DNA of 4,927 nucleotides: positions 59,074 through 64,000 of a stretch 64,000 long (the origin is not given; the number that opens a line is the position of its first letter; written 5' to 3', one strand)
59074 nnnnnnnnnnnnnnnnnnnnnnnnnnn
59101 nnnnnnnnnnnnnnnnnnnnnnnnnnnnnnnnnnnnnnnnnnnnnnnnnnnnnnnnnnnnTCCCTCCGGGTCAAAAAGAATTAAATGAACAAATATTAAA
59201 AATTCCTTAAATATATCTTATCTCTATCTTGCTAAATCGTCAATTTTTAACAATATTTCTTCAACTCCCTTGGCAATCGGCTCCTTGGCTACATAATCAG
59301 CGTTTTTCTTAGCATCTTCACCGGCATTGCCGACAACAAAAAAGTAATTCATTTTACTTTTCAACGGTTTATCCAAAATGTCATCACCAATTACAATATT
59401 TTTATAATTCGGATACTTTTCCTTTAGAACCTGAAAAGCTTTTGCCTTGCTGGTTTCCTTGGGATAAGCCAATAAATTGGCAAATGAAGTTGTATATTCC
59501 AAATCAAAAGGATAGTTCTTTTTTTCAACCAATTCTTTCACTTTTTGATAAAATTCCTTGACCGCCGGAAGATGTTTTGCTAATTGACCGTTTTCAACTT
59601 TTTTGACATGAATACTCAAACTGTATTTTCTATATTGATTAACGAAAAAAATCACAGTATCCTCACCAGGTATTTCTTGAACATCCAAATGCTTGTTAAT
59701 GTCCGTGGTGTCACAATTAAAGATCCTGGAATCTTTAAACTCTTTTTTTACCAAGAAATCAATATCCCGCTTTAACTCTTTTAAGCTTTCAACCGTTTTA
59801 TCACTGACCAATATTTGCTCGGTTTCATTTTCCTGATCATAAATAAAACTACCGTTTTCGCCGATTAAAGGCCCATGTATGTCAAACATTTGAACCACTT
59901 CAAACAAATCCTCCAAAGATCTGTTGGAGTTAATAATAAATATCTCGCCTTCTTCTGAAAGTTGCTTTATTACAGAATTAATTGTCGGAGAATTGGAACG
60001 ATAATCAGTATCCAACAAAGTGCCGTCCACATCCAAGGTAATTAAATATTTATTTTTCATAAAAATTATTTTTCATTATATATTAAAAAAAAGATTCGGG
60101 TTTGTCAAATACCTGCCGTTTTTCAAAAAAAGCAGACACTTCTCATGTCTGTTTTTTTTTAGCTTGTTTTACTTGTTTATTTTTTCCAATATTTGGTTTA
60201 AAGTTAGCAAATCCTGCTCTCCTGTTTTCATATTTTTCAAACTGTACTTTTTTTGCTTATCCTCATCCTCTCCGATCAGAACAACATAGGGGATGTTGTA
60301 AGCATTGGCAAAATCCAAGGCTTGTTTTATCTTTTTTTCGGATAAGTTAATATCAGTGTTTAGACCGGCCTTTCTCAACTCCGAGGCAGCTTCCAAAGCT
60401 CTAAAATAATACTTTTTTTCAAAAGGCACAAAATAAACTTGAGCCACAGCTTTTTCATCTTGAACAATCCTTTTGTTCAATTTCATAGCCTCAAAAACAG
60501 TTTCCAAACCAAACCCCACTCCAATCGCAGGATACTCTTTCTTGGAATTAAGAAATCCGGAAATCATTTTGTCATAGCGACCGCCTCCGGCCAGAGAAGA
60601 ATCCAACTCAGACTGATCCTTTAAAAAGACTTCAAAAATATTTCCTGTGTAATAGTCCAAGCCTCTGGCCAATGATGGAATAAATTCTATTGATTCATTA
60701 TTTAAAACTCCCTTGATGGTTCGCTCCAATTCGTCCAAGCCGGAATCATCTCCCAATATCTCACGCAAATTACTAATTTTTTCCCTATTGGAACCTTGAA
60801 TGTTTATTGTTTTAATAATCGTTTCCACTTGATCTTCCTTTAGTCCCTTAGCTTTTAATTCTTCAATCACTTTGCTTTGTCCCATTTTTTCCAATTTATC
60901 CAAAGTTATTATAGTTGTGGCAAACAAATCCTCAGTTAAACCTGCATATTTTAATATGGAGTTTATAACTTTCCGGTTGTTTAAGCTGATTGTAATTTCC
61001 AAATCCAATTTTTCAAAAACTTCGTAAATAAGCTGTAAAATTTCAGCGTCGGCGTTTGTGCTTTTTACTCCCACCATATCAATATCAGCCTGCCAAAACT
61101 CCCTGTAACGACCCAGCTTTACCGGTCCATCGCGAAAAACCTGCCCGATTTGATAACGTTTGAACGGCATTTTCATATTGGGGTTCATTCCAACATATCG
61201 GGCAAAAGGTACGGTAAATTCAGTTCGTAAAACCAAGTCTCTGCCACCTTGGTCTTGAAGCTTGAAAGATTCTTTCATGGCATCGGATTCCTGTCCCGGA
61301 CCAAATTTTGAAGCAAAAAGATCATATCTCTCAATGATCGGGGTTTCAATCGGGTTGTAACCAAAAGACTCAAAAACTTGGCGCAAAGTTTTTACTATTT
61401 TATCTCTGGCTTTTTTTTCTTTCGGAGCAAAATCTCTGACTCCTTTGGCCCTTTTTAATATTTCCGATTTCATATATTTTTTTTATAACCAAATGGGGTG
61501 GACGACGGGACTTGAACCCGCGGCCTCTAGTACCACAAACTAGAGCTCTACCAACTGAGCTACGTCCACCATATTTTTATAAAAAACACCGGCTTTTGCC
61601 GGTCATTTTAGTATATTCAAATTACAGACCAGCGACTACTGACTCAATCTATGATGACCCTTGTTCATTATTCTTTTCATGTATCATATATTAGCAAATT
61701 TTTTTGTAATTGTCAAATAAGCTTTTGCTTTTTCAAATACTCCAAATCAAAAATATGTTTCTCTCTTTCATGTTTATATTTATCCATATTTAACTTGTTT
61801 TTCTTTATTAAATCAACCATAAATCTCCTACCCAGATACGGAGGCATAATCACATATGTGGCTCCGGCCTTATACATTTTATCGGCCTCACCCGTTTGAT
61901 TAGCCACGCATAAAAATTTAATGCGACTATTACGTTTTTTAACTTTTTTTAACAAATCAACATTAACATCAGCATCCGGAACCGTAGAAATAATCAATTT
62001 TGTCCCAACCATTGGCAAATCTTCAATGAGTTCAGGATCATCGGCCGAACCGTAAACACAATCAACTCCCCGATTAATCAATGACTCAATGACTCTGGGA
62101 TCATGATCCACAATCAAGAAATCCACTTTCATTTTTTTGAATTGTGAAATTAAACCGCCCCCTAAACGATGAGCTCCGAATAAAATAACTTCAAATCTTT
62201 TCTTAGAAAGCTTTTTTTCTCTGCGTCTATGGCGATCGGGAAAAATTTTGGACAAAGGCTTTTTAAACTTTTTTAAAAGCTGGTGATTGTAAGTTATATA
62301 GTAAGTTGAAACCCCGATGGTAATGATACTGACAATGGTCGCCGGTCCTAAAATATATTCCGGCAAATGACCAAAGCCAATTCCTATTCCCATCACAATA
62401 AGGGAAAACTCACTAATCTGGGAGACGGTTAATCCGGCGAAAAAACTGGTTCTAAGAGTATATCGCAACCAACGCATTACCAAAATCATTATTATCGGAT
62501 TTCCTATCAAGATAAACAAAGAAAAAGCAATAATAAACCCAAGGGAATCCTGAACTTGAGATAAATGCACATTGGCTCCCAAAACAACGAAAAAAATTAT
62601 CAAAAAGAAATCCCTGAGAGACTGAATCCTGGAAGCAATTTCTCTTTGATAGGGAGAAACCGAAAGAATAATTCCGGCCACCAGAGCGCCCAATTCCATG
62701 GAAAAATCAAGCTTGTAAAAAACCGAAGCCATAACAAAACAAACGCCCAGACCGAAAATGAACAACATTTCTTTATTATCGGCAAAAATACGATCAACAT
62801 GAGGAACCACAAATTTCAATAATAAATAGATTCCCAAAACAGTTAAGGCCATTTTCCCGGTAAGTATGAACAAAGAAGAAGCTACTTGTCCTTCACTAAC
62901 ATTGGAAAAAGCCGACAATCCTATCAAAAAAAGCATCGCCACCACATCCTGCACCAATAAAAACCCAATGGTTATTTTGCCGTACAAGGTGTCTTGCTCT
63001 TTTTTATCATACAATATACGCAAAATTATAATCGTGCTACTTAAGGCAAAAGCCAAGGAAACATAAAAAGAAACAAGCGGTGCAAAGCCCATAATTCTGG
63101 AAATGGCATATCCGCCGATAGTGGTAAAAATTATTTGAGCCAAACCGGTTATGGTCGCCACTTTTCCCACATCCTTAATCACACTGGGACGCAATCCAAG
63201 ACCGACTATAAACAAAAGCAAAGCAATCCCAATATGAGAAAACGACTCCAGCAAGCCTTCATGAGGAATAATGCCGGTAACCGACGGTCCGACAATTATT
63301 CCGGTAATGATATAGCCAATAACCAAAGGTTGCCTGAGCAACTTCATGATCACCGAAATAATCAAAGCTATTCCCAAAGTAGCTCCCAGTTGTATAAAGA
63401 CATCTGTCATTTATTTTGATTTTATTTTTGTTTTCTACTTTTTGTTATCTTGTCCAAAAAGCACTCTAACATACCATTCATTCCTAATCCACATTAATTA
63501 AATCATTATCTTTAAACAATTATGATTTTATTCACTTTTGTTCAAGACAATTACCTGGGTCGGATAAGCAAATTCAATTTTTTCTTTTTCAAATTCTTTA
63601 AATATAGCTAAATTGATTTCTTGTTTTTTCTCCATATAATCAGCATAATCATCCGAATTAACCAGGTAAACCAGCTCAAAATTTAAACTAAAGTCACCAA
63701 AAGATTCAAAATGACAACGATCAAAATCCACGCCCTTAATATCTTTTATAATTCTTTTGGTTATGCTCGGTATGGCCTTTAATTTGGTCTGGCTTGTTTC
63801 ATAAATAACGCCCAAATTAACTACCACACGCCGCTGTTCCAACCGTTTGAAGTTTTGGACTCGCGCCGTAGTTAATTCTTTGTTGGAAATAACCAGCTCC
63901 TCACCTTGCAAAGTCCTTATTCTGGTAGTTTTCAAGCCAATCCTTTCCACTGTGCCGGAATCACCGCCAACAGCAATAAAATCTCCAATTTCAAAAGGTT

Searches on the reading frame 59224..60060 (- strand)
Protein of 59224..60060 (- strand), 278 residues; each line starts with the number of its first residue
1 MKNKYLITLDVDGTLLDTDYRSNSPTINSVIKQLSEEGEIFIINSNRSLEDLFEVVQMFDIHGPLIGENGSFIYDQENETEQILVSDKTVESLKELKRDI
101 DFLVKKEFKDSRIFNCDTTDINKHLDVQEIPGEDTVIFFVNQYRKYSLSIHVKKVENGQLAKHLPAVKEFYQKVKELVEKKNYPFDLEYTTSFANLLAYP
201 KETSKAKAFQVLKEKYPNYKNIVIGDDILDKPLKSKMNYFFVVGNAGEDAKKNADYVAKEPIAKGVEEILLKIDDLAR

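Call 51: search_protein_families(library=pfam, proteins=[window:59224-60060:-], max_evalue=0.0001)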
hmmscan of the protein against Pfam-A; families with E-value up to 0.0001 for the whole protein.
window:59224-60060:- (278 aa): 2 families
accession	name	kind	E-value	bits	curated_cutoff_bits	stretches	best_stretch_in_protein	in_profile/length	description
PF08282.18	Hydrolase_3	-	6.3e-23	82.2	20.9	1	7-269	1-254/255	haloacid dehalogenase-like hydrolase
PF05116.19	S6PP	-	3.1e-07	30.7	20.3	0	5-80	3-79/247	Sucrose-6F-phosphate phosphohydrolase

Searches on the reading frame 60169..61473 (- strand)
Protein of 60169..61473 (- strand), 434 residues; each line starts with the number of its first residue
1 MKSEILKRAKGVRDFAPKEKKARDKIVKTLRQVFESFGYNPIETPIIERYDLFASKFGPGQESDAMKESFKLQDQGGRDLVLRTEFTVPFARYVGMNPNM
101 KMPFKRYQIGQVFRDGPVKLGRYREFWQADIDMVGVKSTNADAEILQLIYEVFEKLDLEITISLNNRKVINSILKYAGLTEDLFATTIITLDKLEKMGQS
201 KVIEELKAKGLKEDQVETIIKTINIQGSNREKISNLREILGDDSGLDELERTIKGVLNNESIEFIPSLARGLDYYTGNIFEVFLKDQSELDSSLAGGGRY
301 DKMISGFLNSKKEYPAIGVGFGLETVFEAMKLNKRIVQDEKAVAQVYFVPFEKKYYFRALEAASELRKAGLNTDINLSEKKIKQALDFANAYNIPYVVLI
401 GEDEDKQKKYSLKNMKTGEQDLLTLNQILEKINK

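Call 54: search_protein_families(library=pfam, proteins=[window:60169-61473:-], max_evalue=0.0001)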
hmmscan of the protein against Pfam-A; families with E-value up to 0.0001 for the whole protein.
window:60169-61473:- (434 aa): 5 families
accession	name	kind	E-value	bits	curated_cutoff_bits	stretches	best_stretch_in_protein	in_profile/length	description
PF13393.11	tRNA-synt_His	-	9.9e-47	160.1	25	1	11-326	1-308/308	Histidyl-tRNA synthetase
PF03129.25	HGTP_anticodon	-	1.9e-13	50.8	21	1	345-433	1-92/94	Anticodon binding domain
PF01409.25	tRNA-synt_2d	-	1.9e-08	34.5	19.8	1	16-155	12-152/246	tRNA synthetases class II core domain (F)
PF00152.25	tRNA-synt_2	-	8.2e-08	32.1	25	1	21-175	23-152/308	tRNA synthetases class II (D, K and N)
PF00587.30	tRNA-synt_2b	-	3.2e-07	31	29.3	1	70-172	1-104/179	tRNA synthetase class II core domain (G, H, P, S and T)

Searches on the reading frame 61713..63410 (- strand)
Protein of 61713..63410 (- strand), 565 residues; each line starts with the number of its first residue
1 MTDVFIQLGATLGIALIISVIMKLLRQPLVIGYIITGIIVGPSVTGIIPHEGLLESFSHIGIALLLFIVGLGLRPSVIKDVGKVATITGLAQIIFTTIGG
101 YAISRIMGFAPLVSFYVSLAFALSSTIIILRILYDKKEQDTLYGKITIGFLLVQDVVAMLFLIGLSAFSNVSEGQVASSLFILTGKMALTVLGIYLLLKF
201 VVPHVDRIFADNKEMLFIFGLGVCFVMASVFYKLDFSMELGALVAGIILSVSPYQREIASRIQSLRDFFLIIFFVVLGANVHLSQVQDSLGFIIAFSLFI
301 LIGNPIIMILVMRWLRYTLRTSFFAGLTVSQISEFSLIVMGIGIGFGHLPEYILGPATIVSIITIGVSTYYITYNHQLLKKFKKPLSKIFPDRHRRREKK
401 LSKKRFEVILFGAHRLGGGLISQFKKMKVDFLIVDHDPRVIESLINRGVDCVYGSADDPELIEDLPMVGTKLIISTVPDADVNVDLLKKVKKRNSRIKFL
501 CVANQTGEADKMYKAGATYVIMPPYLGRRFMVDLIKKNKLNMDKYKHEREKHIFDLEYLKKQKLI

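Call 54: search_protein_families(library=pfam, proteins=[window:61713-63410:-], max_evalue=0.0001)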
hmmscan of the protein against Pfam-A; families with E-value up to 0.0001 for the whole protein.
window:61713-63410:- (565 aa): 2 families
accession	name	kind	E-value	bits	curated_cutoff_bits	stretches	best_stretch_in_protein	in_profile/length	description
PF00999.27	Na_H_Exchanger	-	8.3e-51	173.4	26.2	1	14-366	3-363/375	Sodium/hydrogen exchanger, transmembrane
PF02254.24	TrkA_N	-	1.3e-17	64.6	23.8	1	408-523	1-116/116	TrkA-N domain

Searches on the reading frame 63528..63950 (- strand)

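Call 54: search_protein_families(library=pfam, proteins=[window:63528-63950:-], max_evalue=0.0001)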
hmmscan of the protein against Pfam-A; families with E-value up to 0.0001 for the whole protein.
window:63528-63950:- (140 aa): 2 families
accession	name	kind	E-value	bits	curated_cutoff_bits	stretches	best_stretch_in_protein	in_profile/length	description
PF21082.3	MS_channel_3rd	-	1.1e-11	45.4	21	1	42-127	1-88/88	Mechanosensitive ion channel MscS, C-terminal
PF00924.24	MS_channel_2nd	-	1.1e-06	29.1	20.2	1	2-36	34-68/68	Mechanosensitive ion channel, beta-domain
